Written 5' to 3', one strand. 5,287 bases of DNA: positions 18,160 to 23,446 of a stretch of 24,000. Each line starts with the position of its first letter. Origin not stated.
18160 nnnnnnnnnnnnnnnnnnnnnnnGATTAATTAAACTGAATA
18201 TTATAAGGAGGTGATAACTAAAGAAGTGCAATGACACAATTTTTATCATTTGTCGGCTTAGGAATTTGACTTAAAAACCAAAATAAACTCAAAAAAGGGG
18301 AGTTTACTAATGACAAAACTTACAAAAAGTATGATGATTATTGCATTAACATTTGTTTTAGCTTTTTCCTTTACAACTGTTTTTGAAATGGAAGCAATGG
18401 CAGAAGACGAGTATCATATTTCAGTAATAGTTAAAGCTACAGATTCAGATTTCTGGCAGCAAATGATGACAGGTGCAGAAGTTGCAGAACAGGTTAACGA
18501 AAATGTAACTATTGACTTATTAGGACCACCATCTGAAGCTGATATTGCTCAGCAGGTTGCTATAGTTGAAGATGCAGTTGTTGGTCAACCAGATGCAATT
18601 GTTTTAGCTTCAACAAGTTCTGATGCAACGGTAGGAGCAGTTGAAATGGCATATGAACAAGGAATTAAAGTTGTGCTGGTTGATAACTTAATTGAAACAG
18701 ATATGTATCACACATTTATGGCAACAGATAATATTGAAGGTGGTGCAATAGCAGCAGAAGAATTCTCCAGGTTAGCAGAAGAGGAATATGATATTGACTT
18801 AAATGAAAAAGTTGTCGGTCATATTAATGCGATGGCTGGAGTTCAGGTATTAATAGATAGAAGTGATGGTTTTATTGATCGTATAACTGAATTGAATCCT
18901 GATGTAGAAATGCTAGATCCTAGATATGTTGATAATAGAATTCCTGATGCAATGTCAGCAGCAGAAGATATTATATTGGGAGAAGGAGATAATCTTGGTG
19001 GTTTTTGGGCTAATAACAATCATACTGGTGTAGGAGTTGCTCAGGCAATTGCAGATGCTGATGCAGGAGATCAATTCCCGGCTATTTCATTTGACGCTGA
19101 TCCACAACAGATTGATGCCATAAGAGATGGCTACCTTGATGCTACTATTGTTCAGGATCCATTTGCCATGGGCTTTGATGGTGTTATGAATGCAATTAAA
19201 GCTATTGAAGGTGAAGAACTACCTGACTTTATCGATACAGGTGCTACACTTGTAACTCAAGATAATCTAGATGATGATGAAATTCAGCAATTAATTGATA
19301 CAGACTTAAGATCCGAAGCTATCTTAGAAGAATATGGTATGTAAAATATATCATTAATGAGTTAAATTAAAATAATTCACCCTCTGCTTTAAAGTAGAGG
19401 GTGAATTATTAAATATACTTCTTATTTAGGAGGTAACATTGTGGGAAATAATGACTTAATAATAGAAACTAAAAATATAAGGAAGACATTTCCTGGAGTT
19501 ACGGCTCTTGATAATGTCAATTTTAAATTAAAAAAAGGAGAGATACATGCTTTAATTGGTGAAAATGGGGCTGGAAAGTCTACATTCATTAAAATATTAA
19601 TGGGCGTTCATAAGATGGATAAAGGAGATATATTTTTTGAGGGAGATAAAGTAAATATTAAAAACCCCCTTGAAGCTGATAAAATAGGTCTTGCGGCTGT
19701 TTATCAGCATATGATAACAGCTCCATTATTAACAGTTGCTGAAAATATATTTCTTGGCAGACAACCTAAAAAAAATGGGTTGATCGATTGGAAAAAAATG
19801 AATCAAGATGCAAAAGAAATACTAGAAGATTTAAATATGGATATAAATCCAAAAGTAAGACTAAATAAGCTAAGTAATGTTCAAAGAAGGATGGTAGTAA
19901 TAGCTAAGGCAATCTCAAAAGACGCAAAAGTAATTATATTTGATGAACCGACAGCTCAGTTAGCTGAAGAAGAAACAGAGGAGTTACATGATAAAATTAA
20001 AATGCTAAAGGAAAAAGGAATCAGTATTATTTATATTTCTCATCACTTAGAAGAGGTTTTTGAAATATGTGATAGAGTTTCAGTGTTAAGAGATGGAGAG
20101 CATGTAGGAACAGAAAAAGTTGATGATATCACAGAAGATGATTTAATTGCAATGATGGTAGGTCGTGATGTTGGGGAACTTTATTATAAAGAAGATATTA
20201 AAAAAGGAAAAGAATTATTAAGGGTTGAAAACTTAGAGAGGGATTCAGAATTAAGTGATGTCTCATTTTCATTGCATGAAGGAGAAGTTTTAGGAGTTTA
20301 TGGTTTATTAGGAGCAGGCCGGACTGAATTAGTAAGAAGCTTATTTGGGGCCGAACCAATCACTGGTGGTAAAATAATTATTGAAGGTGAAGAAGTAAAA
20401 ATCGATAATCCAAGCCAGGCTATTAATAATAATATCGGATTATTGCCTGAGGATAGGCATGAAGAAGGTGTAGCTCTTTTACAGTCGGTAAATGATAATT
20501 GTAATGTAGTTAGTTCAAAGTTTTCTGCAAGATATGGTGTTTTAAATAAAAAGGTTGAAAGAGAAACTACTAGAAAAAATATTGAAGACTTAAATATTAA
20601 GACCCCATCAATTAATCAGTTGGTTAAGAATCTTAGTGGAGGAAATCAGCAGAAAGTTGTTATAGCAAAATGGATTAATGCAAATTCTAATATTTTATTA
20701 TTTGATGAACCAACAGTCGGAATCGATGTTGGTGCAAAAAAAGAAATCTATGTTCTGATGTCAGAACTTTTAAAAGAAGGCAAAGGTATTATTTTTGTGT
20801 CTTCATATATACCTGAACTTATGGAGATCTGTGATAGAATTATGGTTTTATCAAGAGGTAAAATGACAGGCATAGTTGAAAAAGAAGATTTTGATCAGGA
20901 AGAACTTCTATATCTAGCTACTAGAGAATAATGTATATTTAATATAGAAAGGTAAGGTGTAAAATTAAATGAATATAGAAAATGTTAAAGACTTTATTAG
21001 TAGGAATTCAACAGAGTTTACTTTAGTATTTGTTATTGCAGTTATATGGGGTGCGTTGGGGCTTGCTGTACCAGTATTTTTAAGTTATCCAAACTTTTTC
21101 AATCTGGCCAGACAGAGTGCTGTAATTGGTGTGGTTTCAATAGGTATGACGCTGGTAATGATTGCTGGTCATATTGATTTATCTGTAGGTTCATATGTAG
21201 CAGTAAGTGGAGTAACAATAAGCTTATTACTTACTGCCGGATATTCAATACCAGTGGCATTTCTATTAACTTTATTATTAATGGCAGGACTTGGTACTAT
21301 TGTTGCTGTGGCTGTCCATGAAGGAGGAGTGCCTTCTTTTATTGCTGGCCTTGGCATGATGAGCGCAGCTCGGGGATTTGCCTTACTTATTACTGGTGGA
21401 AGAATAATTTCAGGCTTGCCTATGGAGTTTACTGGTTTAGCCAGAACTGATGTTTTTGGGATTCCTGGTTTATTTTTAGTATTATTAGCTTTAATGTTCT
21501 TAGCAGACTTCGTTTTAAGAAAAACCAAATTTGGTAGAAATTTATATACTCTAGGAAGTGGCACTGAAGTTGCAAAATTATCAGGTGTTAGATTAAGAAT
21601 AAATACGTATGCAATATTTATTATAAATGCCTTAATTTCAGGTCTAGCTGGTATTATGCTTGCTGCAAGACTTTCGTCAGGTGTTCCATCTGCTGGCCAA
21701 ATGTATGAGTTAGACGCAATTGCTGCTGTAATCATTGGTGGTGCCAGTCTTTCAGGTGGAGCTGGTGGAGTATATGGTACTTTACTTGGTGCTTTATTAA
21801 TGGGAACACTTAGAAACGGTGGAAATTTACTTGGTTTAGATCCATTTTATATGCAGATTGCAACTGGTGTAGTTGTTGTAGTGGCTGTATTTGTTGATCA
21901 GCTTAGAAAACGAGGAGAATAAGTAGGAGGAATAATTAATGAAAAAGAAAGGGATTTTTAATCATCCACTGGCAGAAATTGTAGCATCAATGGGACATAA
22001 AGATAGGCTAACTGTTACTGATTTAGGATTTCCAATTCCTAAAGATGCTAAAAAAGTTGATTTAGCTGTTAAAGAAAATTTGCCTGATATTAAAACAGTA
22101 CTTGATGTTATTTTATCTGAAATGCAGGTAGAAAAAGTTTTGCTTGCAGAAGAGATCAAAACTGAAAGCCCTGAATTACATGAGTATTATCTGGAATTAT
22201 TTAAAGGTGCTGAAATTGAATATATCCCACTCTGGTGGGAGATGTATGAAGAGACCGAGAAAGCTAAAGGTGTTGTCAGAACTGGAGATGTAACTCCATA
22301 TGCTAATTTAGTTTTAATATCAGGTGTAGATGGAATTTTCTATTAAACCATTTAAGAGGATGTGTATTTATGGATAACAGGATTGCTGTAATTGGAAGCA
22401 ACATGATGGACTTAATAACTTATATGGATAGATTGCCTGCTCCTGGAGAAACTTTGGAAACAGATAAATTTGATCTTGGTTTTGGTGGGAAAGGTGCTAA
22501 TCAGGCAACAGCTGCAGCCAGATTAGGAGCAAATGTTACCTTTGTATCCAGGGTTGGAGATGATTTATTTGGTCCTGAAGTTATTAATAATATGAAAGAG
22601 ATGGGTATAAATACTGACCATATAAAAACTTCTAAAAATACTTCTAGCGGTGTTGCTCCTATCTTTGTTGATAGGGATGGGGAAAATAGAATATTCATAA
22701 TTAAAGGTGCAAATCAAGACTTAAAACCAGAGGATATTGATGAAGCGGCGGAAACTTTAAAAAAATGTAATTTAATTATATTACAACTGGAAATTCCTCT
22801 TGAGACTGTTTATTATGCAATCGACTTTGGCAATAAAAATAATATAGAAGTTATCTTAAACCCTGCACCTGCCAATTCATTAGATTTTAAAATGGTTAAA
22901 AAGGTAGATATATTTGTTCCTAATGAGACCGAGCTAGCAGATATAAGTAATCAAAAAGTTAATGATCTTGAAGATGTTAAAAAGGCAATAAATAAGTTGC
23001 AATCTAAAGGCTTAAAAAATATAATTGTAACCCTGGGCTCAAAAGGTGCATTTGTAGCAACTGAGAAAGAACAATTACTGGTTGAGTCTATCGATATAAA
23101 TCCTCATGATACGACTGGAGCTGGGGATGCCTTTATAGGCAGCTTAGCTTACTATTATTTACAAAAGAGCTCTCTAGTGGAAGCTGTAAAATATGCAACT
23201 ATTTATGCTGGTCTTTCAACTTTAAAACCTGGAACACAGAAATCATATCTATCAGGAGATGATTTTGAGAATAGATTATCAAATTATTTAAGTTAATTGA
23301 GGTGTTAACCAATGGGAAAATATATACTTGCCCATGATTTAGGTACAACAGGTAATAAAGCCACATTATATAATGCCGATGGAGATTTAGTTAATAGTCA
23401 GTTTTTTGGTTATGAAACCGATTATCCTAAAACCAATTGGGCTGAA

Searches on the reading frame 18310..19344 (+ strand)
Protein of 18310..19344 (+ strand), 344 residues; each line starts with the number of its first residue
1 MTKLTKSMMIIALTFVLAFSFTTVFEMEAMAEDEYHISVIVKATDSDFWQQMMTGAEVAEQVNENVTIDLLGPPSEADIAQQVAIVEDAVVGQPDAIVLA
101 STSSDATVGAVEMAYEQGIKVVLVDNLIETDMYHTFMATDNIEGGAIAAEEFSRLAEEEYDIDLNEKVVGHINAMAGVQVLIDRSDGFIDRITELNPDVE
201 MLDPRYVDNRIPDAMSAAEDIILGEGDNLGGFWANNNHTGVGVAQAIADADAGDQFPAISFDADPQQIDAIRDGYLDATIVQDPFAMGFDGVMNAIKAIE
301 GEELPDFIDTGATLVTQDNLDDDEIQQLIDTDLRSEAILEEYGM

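Call 13: search_protein_families(library=pfam, proteins=[window:18310-19344:+], max_evalue=0.001)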
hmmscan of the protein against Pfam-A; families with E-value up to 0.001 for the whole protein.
window:18310-19344:+ (344 aa): 2 families
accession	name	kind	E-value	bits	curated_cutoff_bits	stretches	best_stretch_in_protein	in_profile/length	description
PF13407.12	Peripla_BP_4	-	9.1e-46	156.9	35.1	1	37-303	1-258/258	Periplasmic binding protein domain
PF00532.27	Peripla_BP_1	-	1.9e-05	24.7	22.2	1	36-246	3-200/281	Periplasmic binding proteins and sugar binding domain of LacI family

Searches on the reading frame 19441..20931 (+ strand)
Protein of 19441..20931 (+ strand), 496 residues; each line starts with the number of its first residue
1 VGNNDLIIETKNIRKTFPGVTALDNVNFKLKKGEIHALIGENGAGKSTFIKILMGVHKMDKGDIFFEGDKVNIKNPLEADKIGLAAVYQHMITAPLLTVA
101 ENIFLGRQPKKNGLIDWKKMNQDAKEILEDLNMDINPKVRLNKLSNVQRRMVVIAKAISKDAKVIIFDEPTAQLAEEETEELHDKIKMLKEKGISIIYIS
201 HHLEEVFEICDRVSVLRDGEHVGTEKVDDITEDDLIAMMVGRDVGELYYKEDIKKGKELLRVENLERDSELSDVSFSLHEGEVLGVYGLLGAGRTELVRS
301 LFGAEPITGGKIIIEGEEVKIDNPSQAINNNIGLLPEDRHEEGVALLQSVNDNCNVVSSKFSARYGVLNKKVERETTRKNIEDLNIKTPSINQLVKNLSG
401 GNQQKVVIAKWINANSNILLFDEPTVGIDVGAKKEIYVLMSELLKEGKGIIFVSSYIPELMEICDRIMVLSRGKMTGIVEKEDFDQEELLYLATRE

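Call 13: search_protein_families(library=pfam, proteins=[window:19441-20931:+], max_evalue=0.001)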
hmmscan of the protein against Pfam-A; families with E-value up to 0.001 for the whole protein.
window:19441-20931:+ (496 aa): 8 families
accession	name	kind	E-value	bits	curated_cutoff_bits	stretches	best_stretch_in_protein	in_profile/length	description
PF00005.33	ABC_tran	-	5.9e-54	182.8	25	2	23-172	1-137/137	ABC transporter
PF13304.12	AAA_21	-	2.3e-08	34.9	27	0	35-64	1-36/304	AAA domain, putative AbiEii toxin, Type IV TA system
PF25201.1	nSTAND6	-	1.6e-06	28.6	27.7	0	267-311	4-48/148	Novel STAND NTPase 6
PF13175.12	AAA_15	-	2.4e-05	24.6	32.1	1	30-216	21-152/374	AAA ATPase domain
PF02367.23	TsaE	-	4.5e-05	23.9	26.6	0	29-57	17-45/128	Threonylcarbamoyl adenosine biosynthesis protein TsaE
PF13401.12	AAA_22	-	6.9e-05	23.6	27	0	35-199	7-121/130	AAA domain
PF03193.22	RsgA_GTPase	-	0.00047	20.5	30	0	23-64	97-137/174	RsgA GTPase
PF09818.15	ABC_ATPase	-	0.00074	19.1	23.2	0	372-460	132-218/283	P-loop domain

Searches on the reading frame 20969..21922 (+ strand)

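Call 13: search_protein_families(library=pfam, proteins=[window:20969-21922:+], max_evalue=0.001)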
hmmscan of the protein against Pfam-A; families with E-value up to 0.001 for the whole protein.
window:20969-21922:+ (317 aa): 1 family
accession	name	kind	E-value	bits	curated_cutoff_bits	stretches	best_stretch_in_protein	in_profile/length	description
PF02653.21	BPD_transp_2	-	7.6e-33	114.2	26.8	1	43-306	2-268/269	Branched-chain amino acid transport system / permease component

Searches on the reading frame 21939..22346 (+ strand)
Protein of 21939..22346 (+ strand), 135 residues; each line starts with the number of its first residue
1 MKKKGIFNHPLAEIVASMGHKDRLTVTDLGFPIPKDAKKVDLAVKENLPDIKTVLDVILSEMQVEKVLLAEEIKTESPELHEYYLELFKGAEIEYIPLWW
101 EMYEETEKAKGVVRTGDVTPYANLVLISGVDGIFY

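Call 13: search_protein_families(library=pfam, proteins=[window:21939-22346:+], max_evalue=0.001)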
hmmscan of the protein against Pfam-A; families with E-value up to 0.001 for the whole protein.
window:21939-22346:+ (135 aa): 1 family
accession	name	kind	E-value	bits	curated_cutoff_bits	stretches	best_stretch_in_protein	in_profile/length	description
PF05025.18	RbsD_FucU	-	6.2e-39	134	25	1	1-130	1-137/138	RbsD / FucU transport protein family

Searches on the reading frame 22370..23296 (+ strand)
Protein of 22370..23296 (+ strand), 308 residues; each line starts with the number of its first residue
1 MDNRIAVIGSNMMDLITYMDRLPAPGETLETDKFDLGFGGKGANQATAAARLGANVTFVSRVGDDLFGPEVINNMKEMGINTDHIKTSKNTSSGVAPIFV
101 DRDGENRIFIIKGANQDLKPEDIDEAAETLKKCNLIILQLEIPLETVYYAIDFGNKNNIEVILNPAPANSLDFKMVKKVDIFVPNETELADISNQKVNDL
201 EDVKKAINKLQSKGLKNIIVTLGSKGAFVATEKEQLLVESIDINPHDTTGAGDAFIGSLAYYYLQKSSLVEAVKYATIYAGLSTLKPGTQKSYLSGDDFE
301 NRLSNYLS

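Call 13: search_protein_families(library=pfam, proteins=[window:22370-23296:+], max_evalue=0.001)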
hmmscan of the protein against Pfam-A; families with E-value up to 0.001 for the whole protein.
window:22370-23296:+ (308 aa): 2 families
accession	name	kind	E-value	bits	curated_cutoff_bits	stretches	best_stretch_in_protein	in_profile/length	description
PF00294.29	PfkB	-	4.2e-70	236.9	25.8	1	3-292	2-298/302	pfkB family carbohydrate kinase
PF08543.17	Phos_pyr_kin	-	2.5e-12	47.1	27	1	163-279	104-227/246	Phosphomethylpyrimidine kinase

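Call 48: find_encoding_contigs(protein=window:22370-23296:+, flank=10000, max_places=3)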
Protein window:22370-23296:+ (308 aa): 6 contigs read that carry it; 3 places shown.
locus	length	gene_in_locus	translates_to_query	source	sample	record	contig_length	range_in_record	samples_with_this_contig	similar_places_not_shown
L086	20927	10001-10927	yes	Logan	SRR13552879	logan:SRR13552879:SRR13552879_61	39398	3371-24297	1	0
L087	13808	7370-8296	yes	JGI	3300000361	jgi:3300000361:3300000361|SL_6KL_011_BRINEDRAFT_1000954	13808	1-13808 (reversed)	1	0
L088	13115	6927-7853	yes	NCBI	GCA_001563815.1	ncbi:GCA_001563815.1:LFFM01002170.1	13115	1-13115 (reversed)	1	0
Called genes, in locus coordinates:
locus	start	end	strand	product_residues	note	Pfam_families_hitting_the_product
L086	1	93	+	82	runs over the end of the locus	PF02627:CMD (faint)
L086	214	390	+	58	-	-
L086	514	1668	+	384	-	PF00990:GGDEF, PF22335:Cas10-Cmr2_palm2 (weak)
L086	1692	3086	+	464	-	PF13091:PLDc_2, PF00614:PLDc (weak)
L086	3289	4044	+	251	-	PF00392:GntR, PF07702:UTRA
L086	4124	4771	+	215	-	PF01081:Aldolase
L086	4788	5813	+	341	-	PF00294:PfkB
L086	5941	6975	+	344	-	PF00532:Peripla_BP_1 (faint), PF13407:Peripla_BP_4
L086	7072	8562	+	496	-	PF00005:ABC_tran, PF25201:nSTAND6 (faint), PF13304:AAA_21 (faint), PF00005:ABC_tran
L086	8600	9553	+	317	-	PF02653:BPD_transp_2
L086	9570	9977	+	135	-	PF05025:RbsD_FucU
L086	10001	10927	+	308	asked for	PF00294:PfkB, PF08543:Phos_pyr_kin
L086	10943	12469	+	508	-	PF00370:FGGY_N, PF02782:FGGY_C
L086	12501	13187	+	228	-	PF00923:TAL_FSA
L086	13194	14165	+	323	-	PF00248:Aldo_ket_red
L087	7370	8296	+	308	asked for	PF00294:PfkB, PF08543:Phos_pyr_kin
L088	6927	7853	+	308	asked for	PF00294:PfkB, PF08543:Phos_pyr_kin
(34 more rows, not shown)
